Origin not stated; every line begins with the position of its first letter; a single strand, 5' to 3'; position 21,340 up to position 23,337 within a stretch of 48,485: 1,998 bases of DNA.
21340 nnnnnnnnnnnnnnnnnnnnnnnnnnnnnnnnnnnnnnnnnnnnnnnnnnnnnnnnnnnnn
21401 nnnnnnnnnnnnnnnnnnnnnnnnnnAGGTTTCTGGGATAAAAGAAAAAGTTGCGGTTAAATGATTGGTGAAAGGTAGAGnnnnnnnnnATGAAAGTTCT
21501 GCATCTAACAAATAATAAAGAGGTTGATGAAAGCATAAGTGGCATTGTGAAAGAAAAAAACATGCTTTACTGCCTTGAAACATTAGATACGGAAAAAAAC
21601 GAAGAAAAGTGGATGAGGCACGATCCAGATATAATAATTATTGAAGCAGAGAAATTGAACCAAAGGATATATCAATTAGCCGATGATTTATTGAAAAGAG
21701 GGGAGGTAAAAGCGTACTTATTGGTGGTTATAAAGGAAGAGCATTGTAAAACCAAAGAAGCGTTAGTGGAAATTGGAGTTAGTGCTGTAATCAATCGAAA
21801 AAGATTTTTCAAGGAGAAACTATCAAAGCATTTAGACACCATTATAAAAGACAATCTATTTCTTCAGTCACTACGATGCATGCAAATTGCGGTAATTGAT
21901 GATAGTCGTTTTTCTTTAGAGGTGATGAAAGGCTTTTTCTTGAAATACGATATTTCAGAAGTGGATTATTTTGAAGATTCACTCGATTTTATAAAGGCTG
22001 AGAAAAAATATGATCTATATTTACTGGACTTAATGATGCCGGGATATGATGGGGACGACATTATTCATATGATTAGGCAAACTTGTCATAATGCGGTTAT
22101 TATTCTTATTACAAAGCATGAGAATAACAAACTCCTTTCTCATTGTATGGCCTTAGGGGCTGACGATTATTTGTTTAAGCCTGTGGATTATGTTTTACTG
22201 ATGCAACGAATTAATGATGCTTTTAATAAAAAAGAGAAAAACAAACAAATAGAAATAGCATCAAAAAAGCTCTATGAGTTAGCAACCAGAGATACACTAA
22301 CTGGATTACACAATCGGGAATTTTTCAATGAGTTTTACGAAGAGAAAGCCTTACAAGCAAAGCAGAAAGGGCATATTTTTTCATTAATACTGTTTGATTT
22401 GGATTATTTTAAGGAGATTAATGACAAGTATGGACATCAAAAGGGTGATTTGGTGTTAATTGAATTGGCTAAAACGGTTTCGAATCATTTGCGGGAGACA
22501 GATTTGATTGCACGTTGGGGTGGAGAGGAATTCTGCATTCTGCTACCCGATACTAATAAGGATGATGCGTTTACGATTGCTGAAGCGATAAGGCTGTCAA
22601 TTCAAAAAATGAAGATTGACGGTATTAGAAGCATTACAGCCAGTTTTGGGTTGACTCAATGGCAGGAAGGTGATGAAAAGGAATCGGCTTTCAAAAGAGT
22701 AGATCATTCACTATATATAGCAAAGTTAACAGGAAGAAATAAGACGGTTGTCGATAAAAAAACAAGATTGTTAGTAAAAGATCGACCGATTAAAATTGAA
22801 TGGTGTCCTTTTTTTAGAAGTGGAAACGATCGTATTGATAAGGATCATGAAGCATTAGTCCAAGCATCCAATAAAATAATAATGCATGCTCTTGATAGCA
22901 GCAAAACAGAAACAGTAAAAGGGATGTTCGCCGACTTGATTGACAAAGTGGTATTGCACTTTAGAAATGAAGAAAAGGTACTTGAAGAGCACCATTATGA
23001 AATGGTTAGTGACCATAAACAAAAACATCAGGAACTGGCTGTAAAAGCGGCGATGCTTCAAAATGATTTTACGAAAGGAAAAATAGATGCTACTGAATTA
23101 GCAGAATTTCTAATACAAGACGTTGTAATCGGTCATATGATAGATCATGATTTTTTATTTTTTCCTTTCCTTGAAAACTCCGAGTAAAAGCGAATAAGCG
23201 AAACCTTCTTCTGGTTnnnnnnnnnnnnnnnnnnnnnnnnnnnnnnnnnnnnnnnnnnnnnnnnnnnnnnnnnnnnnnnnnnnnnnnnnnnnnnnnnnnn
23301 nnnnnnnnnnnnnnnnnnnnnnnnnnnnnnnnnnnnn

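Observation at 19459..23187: Cytoplasmic phosphorelay feeding a receiver-GGDEF-hemerythrin protein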

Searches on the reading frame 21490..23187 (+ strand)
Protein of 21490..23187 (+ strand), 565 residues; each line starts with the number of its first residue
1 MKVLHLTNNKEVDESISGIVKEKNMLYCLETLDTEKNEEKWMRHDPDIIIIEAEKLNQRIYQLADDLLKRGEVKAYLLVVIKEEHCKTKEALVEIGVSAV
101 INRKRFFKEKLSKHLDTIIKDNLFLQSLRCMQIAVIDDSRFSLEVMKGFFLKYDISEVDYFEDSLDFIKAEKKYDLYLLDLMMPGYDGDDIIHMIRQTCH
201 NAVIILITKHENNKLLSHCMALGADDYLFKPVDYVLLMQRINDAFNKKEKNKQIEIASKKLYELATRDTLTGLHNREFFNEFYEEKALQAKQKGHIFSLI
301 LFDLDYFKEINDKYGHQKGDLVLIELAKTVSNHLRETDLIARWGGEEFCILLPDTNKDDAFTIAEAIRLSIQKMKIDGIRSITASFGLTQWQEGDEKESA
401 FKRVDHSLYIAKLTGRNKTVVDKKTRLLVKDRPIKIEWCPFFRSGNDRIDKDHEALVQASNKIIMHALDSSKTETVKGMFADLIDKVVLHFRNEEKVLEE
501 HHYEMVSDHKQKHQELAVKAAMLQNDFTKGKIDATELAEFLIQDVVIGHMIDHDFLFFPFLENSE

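Call 7: search_protein_families(library=pfam, proteins=[window:21490-23187:+], max_evalue=0.1)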
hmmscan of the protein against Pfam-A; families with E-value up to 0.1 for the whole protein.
window:21490-23187:+ (565 aa): 4 families
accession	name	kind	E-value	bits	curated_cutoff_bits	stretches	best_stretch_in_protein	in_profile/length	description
PF00990.26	GGDEF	-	2e-44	151.6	23.8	1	265-418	1-161/161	Diguanylate cyclase, GGDEF domain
PF00072.30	Response_reg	-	9.8e-22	77.7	30.2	1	133-241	1-110/111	Response regulator receiver domain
PF01814.28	Hemerythrin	-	3.4e-08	34.5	25.3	1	445-561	2-127/127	Hemerythrin HHE cation binding domain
PF01994.21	Trm56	-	0.068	13.5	25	0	43-65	47-69/119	tRNA ribose 2'-O-methyltransferase, aTrm56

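Call 8: search_protein_families(library=ncbifam, proteins=[window:21490-23187:+], max_evalue=0.01)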
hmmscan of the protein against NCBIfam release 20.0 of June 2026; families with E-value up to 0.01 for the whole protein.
window:21490-23187:+ (565 aa): 108 families (the best 25 are shown)
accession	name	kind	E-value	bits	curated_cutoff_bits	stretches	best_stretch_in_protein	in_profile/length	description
NF007135.0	PRK09581.1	equivalog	5.9e-62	210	474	1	131-422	156-455/457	PleD family two-component system response regulator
NF038266.1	diguan_SiaD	equivalog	9e-51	172.7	290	1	254-418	83-251/252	biofilm regulation diguanylate cyclase SiaD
TIGR00254.1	GGDEF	domain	6.1e-46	156.2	37.4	1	263-422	3-167/168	diguanylate cyclase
NF047654.1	DiguCycDgcRLepto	equivalog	5.7e-44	150.2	500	1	132-420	4-294/295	diguanylate cyclase DgcR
NF007380.0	PRK09894.1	equivalog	5.2e-43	147.5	256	1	261-425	125-290/296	diguanylate cyclase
NF041606.1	dguan_cyc_DgcA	equivalog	1.5e-36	126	370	1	253-422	166-339/340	diguanylate cyclase DgcA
NF011955.1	PRK15426.1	equivalog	3e-35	121.4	408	1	264-423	397-562/564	cellulose biosynthesis regulator diguanylate cyclase DgcQ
NF007423.1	PRK09966.1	equivalog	1e-34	120.1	325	1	248-412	222-390/390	diguanylate cyclase DgcN/YfiN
NF051473.1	DigCycDgcsShew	equivalog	1.8e-34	119.4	400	1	260-418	130-287/291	diguanylate cyclase DgcS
NF007298.0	PRK09776.1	equivalog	1.7e-30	105.6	1135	1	259-426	678-849/1111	diguanylate cyclase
NF040885.1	diguan_DgcJ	equivalog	1.9e-29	102.8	500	1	267-415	343-489/493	diguanylate cyclase DgcJ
NF050064.1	BlResRespRegCbrR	equivalog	5.5e-28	98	600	1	160-419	155-411/415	bile resistance response regulator CbrR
NF047872.1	GGDEF_GdpS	equivalog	4.9e-26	91.7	400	1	266-420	188-348/355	GGDEF domain-containing protein GdpS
NF007474.0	PRK10060.1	equivalog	2.4e-24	85.5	782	1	257-421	229-394/663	cyclic di-GMP phosphodiesterase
NF045675.1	PhdiestaseDibA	equivalog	2.1e-23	82.5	980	1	256-418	194-360/623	phosphodiesterase DibA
TIGR02481.1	hemeryth_dom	domain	2.1e-19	69.8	51.75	1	438-560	2-125/126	hemerythrin domain-containing protein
NF033749.1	bact_hemeryth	subfamily_domain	2.9e-19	69.5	84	1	436-561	2-128/129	bacteriohemerythrin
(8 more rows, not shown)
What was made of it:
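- On PleD family (NF007135 equivalog): call 8: 210 bits against 474.
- Closest known: PleD. Different: The score of 210 bits is far below the PleD equivalog cut-off of 474 (call 8).
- Closest known: DgcR. Different: It falls below the DgcR equivalog cut-off (150 bits against 500, call 8).
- Checked: TIGR02481 scores 69.8 bits against a cut-off of 51.75 (calls 7, 8).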

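Call 9: find_homologous_proteins(query=window:21490-23187:+)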
Query window:21490-23187:+ (565 aa): 743 proteins with E <= 0.001 among 8000 candidates; the best 120 are listed.
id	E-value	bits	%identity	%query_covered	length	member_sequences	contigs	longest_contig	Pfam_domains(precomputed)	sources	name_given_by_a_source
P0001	0.0e+0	1255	100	100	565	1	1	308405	PF01814.29,PF00990.27,PF00072.31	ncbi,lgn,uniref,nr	ncbi:diguanylate cyclase (GGDEF) domain-containing protein/hemerythrin-like metal-binding domain pro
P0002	5.1e-145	502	43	99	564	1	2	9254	PF00990.27,PF00072.31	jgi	jgi:two-component system cell cycle response regulator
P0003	1.2e-142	495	43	100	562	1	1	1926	PF01814.29,PF00990.27,PF00072.31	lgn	-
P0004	1.1e-140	488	43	99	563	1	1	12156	PF01814.29,PF00990.27,PF00072.31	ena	-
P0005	7.6e-140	485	42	100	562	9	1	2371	PF01814.29,PF00990.27,PF00072.31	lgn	-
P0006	1.8e-139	484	43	99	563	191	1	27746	PF01814.29,PF00990.27,PF00072.31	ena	-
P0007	9.8e-136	472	44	86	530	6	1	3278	PF01814.29,PF00990.27,PF00072.31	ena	-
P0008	1.9e-135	471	40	99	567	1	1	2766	PF01814.29,PF00990.27,PF00072.31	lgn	-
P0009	2.1e-135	471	40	99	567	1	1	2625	PF01814.29,PF00990.27,PF00072.31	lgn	-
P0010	2.2e-135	471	40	99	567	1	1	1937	PF01814.29,PF00990.27,PF00072.31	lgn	-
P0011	2.6e-135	470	40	99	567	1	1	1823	PF01814.29,PF00990.27,PF00072.31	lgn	-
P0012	5.6e-135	469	40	99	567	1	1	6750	PF01814.29,PF00990.27,PF00072.31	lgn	-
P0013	7.1e-135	469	40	99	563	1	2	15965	PF01814.29,PF00990.27,PF00072.31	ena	-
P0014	1.1e-134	468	40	99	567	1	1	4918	PF01814.29,PF00990.27,PF00072.31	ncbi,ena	-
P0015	1.3e-134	468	40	99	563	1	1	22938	PF01814.29,PF00990.27,PF00072.31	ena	-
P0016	1.7e-133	464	40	99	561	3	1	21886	PF01814.29,PF00990.27,PF00072.31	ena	-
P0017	1.4e-132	461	40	99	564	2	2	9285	PF01814.29,PF00990.27,PF00072.31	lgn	-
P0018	3.5e-132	460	39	99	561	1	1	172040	PF01814.29,PF00990.27,PF00072.31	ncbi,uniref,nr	ncbi:diguanylate cyclase [Fusibacter bizertensis]|uniref:Stage 0 sporulation protein A homolog n=1 T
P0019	4.8e-132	460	40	99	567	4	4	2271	PF01814.29,PF00990.27,PF00072.31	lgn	-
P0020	6.8e-131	456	39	100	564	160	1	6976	PF01814.29,PF00990.27,PF00072.31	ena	-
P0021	1.6e-130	454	38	99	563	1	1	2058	PF01814.29,PF00990.27,PF00072.31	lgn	-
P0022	8.7e-129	449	40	99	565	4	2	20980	PF01814.29,PF00990.27,PF00072.31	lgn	-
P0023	1.1e-128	448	39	100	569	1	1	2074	PF01814.29,PF00990.27,PF00072.31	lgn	-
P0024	1.0e-127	445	39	100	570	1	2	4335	PF01814.29,PF00990.27,PF00072.31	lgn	-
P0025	1.2e-126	442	38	99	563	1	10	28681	PF01814.29,PF00990.27,PF00072.31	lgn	-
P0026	1.2e-126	442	38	99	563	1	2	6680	PF01814.29,PF00990.27,PF00072.31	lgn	-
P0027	1.2e-126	442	38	99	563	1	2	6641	PF01814.29,PF00990.27,PF00072.31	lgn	-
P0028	2.5e-126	441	38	99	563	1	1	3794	PF01814.29,PF00990.27,PF00072.31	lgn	-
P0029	3.2e-126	440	38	99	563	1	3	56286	PF01814.29,PF00990.27,PF00072.31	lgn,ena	-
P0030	4.5e-126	440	37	99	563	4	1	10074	PF01814.29,PF00990.27,PF00072.31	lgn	-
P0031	1.2e-125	438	37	99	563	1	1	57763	PF01814.29,PF00990.27,PF00072.31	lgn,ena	-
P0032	1.3e-125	438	37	99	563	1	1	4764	PF01814.29,PF00990.27,PF00072.31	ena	-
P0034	1.1e-119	419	36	99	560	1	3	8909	PF01814.29,PF00990.27,PF00072.31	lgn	-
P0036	3.1e-119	417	38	99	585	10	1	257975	PF00990.27,PF00072.31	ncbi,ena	-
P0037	2.9e-118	414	38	85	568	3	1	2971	PF01814.29,PF00990.27,PF00072.31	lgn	-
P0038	1.6e-117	412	42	83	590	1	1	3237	PF01814.29,PF00990.27,PF00072.31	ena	-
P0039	1.5e-116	408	38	99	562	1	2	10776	PF01814.29,PF00990.27,PF00072.31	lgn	-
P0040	4.1e-116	407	38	99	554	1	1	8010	PF01814.29,PF00990.27,PF00072.31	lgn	-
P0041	4.2e-115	404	36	99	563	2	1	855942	PF00990.27,PF00072.31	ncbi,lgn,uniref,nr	ncbi:diguanylate cyclase [Pectinatus haikarae]|uniref:diguanylate cyclase n=1 Tax=Pectinatus haikara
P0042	4.6e-113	397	38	85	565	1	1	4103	PF01814.29,PF00990.27,PF00072.31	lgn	-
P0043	7.9e-108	380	40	83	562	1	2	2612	PF01814.29,PF00990.27,PF00072.31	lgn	-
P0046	7.6e-60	221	38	52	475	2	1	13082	PF01814.29,PF00990.27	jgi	-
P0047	5.1e-59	219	40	53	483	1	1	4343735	PF08447.19,PF01814.29,PF00989.32,PF00990.27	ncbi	-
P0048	2.8e-57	213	37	55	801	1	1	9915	PF01814.29,PF13426.14,PF02743.25,PF00990.27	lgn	-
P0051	7.4e-55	205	36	56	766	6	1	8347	PF08447.19,PF01814.29,PF13426.14,PF00497.26,PF13188.14,PF08448.17,PF00989.32,PF00990.27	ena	-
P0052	2.3e-52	197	35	55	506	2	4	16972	PF01814.29,PF00990.27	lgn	-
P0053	3.2e-49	186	33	64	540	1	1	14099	PF01814.29,PF00990.27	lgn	-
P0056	1.0e-47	181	32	54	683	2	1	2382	PF01814.29,PF00990.27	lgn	-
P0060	3.9e-44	169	32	54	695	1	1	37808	PF01814.29,PF00990.27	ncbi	-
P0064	9.6e-42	162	32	56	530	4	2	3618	PF01814.29,PF00990.27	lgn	-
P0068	4.0e-40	156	31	56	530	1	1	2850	PF01814.29,PF00990.27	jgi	-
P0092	2.8e-37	147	32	55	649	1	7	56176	PF01814.29,PF00990.27,PF13675.12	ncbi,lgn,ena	-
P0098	1.8e-36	144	32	55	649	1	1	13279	PF01814.29,PF00990.27,PF13675.12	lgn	-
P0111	2.6e-35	140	30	56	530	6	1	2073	PF01814.29,PF00990.27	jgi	-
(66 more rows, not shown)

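Call 11: find_encoding_contigs(protein=P0001, flank=8000, max_places=3)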
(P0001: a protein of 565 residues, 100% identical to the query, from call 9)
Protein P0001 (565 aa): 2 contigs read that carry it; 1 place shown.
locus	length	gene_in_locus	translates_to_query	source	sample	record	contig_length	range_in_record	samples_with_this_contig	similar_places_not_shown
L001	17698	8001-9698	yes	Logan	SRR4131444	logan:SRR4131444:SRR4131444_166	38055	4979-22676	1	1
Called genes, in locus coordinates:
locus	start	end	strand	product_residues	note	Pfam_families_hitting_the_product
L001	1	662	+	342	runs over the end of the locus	PF08240:ADH_N, PF16912:Glu_dehyd_C, PF00107:ADH_zinc_N, PF13602:ADH_zinc_N_2 (weak)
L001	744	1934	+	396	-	PF00155:Aminotran_1_2, PF00266:Aminotran_5 (faint), PF00464:SHMT (faint)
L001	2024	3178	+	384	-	PF00375:SDF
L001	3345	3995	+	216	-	PF00528:BPD_transp_1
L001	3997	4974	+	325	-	PF04069:OpuAC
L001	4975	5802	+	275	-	PF00005:ABC_tran, PF13304:AAA_21 (faint)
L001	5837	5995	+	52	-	-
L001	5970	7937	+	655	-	PF00989:PAS, PF08448:PAS_4 (weak), PF13188:PAS_8 (weak), PF13426:PAS_9, PF00512:HisKA, PF02518:HATPase_c, PF00072:Response_reg, PF01627:Hpt (weak)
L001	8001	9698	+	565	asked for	PF00072:Response_reg, PF00990:GGDEF, PF01814:Hemerythrin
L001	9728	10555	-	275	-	PF00376:MerR, PF12728:HTH_17 (weak), PF13411:MerR_1, PF01381:HTH_3, PF12844:HTH_19 (weak), PF13560:HTH_31, PF01050:MannoseP_isomer (weak), PF07883:Cupin_2, +4 more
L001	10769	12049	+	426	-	PF00266:Aminotran_5, PF22580:KYNU_C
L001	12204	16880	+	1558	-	PF17961:Big_8, PF05737:Collagen_bind, PF17210:SdrD_B (faint), PF05737:Collagen_bind (weak), PF05737:Collagen_bind, PF17802:SpaA, PF17892:Cadherin_5 (weak), PF17963:Big_9, +3 more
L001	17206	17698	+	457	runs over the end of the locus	PF01212:Beta_elim_lyase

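Call 12: find_encoding_contigs(protein=P0018, flank=8000, max_places=3)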
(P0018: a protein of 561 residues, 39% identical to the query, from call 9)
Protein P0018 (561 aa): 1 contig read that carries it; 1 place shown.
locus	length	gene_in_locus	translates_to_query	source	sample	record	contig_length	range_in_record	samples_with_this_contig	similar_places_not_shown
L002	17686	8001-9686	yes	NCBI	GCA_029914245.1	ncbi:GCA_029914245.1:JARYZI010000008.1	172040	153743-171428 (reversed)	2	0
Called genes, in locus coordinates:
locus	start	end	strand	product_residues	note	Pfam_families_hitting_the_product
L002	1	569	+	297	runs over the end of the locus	-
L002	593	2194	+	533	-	PF23571:GH3_M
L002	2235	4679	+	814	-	PF16927:HisKA_7TM, PF00990:GGDEF, PF13487:HD_5, PF01966:HD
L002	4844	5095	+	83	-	-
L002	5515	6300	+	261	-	PF00072:Response_reg, PF10057:MpsC (weak)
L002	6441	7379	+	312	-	PF12844:HTH_19 (faint)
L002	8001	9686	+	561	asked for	PF00072:Response_reg, PF00990:GGDEF, PF01814:Hemerythrin (weak)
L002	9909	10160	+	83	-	-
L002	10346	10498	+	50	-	-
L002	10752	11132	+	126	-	-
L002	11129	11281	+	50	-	PF05593:RHS_repeat (weak)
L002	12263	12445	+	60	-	-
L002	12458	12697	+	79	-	-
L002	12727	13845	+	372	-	-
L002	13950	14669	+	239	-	PF07833:Cu_amine_oxidN1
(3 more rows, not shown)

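Call 13: find_encoding_contigs(protein=P0006, flank=6000, max_places=3)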
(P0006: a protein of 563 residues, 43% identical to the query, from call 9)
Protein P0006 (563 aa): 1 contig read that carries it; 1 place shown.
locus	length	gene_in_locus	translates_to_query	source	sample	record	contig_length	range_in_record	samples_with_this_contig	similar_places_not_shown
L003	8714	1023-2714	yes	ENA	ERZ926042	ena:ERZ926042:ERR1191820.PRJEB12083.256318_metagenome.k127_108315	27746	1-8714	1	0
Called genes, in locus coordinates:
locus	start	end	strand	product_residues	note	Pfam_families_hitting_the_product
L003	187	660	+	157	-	PF00383:dCMP_cyt_deam_1, PF14437:MafB19-deam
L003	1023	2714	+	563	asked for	PF00072:Response_reg, PF00990:GGDEF, PF01814:Hemerythrin (weak)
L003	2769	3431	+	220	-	PF00877:NLPC_P60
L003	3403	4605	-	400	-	PF00999:Na_H_Exchanger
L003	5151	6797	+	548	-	PF13177:DNA_pol3_delta2, PF00004:AAA, PF22608:DNAX_ATPase_lid, PF12169:DNA_pol3_gamma3, PF20964:DnaX_C (weak)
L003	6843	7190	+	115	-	PF02575:YbaB_DNA_bd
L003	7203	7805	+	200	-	PF21176:RecR_HhH, PF02132:RecR_ZnF (faint), PF01751:Toprim, PF13662:Toprim_4, PF21175:RecR_C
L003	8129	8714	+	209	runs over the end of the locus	PF26412:BrxE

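Call 14: find_encoding_contigs(protein=P0029, flank=6000, max_places=3)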
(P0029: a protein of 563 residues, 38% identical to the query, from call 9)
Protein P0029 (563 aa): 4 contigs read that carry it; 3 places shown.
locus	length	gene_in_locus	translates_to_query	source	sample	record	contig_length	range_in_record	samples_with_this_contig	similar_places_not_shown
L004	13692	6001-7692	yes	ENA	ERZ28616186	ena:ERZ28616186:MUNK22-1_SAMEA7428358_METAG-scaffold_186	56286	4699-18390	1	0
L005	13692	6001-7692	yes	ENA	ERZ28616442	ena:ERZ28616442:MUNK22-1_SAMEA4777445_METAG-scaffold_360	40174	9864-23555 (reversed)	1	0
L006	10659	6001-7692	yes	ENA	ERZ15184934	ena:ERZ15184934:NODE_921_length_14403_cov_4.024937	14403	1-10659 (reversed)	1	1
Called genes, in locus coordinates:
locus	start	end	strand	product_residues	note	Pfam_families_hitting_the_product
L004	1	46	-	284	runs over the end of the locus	PF17284:Spermine_synt_N, PF01564:Spermine_synth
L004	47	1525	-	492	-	PF01276:OKR_DC_1, PF00155:Aminotran_1_2, PF01212:Beta_elim_lyase, PF00266:Aminotran_5, PF01041:DegT_DnrJ_EryC1, PF01053:Cys_Met_Meta_PP (weak), PF03711:OKR_DC_1_C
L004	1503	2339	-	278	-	PF02675:AdoMet_dc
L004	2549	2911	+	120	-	PF01022:HTH_5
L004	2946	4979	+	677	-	PF00122:E1-E2_ATPase, PF00702:Hydrolase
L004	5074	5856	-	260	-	PF21778:DUF6873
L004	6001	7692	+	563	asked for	PF00072:Response_reg, PF00990:GGDEF, PF01814:Hemerythrin (weak)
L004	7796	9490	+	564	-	PF00072:Response_reg, PF00990:GGDEF, PF01814:Hemerythrin (weak)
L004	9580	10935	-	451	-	PF01554:MatE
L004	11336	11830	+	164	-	PF01257:2Fe-2S_thioredx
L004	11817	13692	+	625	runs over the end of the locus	PF01257:2Fe-2S_thioredx (faint), PF01512:Complex1_51K, PF10531:SLBB (weak), PF10589:NADH_4Fe-4S, PF12837:Fer4_6 (weak), PF12838:Fer4_7, PF13187:Fer4_9 (weak), PF13237:Fer4_10, +1 more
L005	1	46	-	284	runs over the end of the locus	PF17284:Spermine_synt_N, PF01564:Spermine_synth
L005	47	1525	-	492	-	PF01276:OKR_DC_1, PF00155:Aminotran_1_2, PF01212:Beta_elim_lyase, PF00266:Aminotran_5, PF01041:DegT_DnrJ_EryC1, PF01053:Cys_Met_Meta_PP (weak), PF03711:OKR_DC_1_C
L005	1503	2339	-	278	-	PF02675:AdoMet_dc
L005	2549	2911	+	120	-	PF01022:HTH_5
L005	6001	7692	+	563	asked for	PF00072:Response_reg, PF00990:GGDEF, PF01814:Hemerythrin (weak)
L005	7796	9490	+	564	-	PF00072:Response_reg, PF00990:GGDEF, PF01814:Hemerythrin (weak)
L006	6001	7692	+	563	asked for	PF00072:Response_reg, PF00990:GGDEF, PF01814:Hemerythrin (weak)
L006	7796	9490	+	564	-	PF00072:Response_reg, PF00990:GGDEF, PF01814:Hemerythrin (weak)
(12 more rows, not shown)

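Call 15: find_encoding_contigs(protein=P0015, flank=6000, max_places=3)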
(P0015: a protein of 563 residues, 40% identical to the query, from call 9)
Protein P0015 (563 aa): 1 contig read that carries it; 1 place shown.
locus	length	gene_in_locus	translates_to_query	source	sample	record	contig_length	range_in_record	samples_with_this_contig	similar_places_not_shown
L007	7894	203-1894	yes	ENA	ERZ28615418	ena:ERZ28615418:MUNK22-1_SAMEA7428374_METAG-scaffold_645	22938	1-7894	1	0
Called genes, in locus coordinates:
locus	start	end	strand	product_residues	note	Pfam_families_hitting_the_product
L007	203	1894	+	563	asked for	PF00072:Response_reg, PF00990:GGDEF, PF01814:Hemerythrin (weak)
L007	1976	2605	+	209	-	PF00877:NLPC_P60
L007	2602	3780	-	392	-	PF00999:Na_H_Exchanger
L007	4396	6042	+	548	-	PF13177:DNA_pol3_delta2, PF00004:AAA, PF22608:DNAX_ATPase_lid, PF12169:DNA_pol3_gamma3, PF20964:DnaX_C (weak)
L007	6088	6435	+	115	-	PF02575:YbaB_DNA_bd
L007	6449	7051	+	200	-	PF00633:HHH (faint), PF21176:RecR_HhH, PF02132:RecR_ZnF (faint), PF01751:Toprim, PF13662:Toprim_4, PF21175:RecR_C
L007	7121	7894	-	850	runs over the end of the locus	PF08447:PAS_3, PF08447:PAS_3, PF00989:PAS, PF08447:PAS_3, PF13426:PAS_9, PF00990:GGDEF, PF01966:HD, PF13487:HD_5, +5 more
